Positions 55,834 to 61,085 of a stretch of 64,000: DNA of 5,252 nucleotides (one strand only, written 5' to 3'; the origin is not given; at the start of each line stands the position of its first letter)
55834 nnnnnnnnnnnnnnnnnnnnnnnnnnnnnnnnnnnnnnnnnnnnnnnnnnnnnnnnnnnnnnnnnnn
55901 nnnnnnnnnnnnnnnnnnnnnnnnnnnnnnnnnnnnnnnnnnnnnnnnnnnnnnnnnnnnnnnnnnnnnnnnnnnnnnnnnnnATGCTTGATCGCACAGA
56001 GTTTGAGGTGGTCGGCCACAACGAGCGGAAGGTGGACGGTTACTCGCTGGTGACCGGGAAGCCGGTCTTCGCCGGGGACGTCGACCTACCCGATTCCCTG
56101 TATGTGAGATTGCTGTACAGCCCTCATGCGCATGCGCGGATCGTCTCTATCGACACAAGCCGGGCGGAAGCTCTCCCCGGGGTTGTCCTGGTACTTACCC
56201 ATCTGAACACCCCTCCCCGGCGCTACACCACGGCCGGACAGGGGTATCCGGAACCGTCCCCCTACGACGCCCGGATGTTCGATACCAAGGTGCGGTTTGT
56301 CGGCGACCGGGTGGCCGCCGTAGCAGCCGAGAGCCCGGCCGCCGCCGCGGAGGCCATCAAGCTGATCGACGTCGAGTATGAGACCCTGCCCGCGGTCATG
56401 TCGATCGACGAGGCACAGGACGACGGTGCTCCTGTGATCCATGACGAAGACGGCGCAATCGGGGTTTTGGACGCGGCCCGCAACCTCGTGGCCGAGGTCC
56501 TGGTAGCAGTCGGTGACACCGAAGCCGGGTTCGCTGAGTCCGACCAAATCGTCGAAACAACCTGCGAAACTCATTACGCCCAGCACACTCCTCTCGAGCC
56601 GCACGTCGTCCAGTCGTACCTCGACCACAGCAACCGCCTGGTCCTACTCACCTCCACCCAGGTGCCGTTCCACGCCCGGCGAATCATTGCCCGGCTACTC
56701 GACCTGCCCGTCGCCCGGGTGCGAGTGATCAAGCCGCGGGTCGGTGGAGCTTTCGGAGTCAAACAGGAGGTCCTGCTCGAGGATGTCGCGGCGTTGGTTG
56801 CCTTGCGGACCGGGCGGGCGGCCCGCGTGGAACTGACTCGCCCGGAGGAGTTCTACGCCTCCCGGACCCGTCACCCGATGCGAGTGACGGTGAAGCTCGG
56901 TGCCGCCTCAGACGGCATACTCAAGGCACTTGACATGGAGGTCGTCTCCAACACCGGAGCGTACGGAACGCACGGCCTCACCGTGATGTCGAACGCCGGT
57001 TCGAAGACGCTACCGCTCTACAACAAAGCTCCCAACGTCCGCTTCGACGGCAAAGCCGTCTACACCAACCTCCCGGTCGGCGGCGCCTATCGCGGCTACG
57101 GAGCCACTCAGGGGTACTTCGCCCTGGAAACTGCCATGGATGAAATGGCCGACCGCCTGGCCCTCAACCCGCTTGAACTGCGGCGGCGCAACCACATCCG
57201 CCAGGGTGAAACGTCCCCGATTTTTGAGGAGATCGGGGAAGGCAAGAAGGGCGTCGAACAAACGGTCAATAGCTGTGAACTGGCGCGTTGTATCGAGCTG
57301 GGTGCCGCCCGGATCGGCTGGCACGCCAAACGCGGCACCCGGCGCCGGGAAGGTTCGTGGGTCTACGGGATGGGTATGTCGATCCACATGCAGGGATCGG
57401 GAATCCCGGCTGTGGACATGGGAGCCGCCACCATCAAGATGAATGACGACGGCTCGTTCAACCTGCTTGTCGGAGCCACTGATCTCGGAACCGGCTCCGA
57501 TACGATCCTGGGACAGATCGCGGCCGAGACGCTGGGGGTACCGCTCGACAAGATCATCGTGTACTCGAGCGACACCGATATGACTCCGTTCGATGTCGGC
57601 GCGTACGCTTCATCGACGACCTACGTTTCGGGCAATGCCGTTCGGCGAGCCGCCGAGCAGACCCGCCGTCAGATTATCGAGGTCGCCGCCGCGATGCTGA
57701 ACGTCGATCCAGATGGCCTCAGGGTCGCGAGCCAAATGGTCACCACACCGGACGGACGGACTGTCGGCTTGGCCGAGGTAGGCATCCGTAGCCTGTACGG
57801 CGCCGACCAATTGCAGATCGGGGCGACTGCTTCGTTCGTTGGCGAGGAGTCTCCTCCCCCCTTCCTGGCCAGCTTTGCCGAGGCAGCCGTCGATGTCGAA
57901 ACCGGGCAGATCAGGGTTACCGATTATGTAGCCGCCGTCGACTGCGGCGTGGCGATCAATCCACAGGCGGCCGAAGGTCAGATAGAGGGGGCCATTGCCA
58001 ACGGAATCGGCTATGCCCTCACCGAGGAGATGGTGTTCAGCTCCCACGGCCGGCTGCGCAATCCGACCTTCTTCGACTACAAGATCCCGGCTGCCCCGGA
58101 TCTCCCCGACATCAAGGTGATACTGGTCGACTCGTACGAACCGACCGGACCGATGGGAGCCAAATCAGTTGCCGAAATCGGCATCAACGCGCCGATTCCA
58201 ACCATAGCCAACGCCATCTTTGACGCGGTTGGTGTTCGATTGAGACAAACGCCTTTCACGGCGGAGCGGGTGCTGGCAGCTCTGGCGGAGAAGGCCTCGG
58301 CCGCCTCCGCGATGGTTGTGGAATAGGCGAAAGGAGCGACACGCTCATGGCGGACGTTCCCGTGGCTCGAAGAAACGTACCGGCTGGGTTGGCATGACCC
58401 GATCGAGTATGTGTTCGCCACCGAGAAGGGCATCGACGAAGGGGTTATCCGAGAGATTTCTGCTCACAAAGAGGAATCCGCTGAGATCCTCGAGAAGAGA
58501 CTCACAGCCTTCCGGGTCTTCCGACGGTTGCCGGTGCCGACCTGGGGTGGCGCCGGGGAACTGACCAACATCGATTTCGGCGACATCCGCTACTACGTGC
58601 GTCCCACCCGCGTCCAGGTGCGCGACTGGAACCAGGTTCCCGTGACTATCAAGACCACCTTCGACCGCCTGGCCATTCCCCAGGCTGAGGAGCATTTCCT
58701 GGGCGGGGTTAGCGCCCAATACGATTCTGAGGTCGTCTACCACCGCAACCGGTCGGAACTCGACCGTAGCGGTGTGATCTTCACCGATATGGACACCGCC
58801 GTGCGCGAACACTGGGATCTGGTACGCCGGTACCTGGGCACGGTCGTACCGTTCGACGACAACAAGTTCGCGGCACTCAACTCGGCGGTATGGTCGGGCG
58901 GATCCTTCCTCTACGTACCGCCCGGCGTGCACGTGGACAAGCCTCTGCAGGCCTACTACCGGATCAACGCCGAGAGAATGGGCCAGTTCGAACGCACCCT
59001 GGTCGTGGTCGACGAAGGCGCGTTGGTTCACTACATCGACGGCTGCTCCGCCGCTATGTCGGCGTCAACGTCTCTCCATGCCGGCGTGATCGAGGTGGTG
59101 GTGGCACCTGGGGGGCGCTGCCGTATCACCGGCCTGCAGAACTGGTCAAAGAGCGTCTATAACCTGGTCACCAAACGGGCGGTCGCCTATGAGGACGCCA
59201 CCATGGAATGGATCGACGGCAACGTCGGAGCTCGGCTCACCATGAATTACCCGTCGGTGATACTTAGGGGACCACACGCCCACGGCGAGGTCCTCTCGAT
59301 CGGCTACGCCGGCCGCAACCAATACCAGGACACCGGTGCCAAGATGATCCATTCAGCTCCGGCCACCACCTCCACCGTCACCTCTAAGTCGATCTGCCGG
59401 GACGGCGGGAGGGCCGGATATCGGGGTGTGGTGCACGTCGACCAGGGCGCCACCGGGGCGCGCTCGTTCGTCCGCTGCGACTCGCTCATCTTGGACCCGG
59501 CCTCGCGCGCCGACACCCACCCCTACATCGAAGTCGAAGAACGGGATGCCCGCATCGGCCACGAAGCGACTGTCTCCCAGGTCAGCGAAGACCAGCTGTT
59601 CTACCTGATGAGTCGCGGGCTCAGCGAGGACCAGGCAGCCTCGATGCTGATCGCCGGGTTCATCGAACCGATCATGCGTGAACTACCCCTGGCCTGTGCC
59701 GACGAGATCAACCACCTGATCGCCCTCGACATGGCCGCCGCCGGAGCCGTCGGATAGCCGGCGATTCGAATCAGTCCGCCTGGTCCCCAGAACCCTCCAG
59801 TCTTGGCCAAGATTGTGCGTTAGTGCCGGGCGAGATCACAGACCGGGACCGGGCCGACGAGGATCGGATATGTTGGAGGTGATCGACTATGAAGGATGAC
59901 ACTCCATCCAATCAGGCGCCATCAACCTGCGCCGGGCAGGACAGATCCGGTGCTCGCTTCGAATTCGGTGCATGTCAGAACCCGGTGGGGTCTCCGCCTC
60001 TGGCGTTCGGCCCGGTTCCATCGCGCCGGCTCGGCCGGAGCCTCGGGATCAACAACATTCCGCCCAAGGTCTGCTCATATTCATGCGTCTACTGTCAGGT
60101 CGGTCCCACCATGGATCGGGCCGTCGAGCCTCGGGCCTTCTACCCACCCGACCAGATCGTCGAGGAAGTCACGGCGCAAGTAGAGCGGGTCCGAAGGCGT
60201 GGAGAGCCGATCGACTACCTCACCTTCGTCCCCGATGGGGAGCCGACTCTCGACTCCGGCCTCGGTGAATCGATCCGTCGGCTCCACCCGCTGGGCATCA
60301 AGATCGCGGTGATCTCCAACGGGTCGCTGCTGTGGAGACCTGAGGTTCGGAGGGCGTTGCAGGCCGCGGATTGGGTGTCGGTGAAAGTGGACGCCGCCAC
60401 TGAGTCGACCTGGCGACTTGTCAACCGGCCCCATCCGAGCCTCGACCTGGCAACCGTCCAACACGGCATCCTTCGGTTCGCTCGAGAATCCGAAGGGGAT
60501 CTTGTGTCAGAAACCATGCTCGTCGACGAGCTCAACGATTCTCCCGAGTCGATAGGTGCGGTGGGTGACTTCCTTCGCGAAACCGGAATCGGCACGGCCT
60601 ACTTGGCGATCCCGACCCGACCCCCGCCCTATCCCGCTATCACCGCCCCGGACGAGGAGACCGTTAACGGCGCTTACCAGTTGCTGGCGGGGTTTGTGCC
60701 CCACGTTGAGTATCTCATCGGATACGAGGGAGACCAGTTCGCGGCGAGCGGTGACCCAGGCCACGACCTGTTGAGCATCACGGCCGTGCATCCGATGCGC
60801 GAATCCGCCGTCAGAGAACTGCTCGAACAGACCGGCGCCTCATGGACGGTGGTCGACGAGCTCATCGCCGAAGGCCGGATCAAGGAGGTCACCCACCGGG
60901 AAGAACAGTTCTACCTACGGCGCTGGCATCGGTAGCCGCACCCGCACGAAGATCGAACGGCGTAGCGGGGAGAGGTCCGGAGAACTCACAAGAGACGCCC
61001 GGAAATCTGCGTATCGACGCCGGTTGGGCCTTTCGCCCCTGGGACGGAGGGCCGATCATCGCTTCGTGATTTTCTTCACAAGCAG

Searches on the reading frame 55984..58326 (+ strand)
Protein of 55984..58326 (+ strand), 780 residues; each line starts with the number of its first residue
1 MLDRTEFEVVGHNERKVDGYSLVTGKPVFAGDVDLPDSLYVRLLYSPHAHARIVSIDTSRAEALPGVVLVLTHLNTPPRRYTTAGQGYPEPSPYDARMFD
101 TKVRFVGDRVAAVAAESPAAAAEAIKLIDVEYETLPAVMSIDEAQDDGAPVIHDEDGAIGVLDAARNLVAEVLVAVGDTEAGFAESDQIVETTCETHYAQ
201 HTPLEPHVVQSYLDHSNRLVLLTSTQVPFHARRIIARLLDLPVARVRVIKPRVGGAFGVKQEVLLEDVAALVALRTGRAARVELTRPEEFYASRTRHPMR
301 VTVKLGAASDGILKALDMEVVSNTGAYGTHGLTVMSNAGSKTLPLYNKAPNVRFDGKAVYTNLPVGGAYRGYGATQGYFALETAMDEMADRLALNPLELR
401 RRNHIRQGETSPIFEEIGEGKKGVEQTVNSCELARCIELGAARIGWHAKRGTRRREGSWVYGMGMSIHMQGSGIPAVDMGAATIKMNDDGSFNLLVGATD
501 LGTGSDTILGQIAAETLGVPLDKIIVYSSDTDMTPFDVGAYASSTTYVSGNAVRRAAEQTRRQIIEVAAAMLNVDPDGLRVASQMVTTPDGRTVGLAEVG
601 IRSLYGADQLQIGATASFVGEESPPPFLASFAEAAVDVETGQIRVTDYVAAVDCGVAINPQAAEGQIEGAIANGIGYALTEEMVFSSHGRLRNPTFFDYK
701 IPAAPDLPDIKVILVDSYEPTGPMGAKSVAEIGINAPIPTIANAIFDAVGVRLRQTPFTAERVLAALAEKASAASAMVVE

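Call 6: search_protein_families(library=pfam, max_evalue=0.01, proteins=[window:55984-58326:+])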
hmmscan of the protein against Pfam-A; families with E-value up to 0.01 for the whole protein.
window:55984-58326:+ (780 aa): 3 families
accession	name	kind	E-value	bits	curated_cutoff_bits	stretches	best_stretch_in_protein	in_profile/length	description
PF02738.23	MoCoBD_1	-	7.2e-78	261.5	27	1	173-403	12-243/244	Molybdopterin cofactor-binding domain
PF20256.3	MoCoBD_2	-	1.3e-75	255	27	1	442-708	4-283/283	Molybdopterin cofactor-binding domain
PF01315.27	Ald_Xan_dh_C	-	2.2e-29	102.4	31.3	1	24-136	1-110/110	Aldehyde oxidase and xanthine dehydrogenase, a/b hammerhead domain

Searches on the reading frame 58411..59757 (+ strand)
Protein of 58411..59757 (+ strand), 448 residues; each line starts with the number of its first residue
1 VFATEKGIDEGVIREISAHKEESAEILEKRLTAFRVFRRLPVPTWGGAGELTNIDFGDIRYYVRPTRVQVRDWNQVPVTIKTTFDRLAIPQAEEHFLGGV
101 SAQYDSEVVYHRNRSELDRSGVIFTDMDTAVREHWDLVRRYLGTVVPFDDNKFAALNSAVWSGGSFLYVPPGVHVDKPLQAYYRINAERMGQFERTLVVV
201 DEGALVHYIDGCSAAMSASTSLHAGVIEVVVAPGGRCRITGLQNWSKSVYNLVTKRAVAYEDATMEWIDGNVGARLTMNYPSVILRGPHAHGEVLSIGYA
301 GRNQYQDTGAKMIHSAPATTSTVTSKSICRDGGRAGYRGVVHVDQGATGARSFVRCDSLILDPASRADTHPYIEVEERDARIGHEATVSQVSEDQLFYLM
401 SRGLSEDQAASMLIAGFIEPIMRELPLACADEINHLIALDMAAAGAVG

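Call 45: search_protein_families(library=pfam, max_evalue=0.00001, proteins=[window:58411-59757:+])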
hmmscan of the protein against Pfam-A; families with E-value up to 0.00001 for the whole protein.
window:58411-59757:+ (448 aa): 2 families
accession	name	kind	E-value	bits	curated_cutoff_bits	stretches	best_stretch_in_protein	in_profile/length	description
PF01458.23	SUFBD_core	-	2.3e-81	273.1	27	1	184-417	2-232/232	SUF system FeS cluster assembly, SufBD core domain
PF19295.5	SufBD_N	-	2.2e-09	37.6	23.5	1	112-180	102-171/172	SufBD protein N-terminal region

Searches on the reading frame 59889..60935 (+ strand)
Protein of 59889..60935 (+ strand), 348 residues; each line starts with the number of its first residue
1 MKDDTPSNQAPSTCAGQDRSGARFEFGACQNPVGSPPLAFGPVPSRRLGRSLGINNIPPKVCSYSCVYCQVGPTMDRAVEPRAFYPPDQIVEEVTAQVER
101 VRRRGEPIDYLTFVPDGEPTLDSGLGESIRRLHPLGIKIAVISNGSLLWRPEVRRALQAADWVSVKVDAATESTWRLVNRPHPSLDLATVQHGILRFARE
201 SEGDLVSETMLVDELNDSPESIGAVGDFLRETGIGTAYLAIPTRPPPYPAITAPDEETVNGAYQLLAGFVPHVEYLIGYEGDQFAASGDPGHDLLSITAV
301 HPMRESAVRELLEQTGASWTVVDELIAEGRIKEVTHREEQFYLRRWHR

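Call 45: search_protein_families(library=pfam, max_evalue=0.00001, proteins=[window:59889-60935:+])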
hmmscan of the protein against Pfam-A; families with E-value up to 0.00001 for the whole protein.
window:59889-60935:+ (348 aa): 1 family
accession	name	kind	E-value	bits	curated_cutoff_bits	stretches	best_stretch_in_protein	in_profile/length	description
PF04055.27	Radical_SAM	-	3.9e-13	50.3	29.5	1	59-183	4-125/166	Radical SAM superfamily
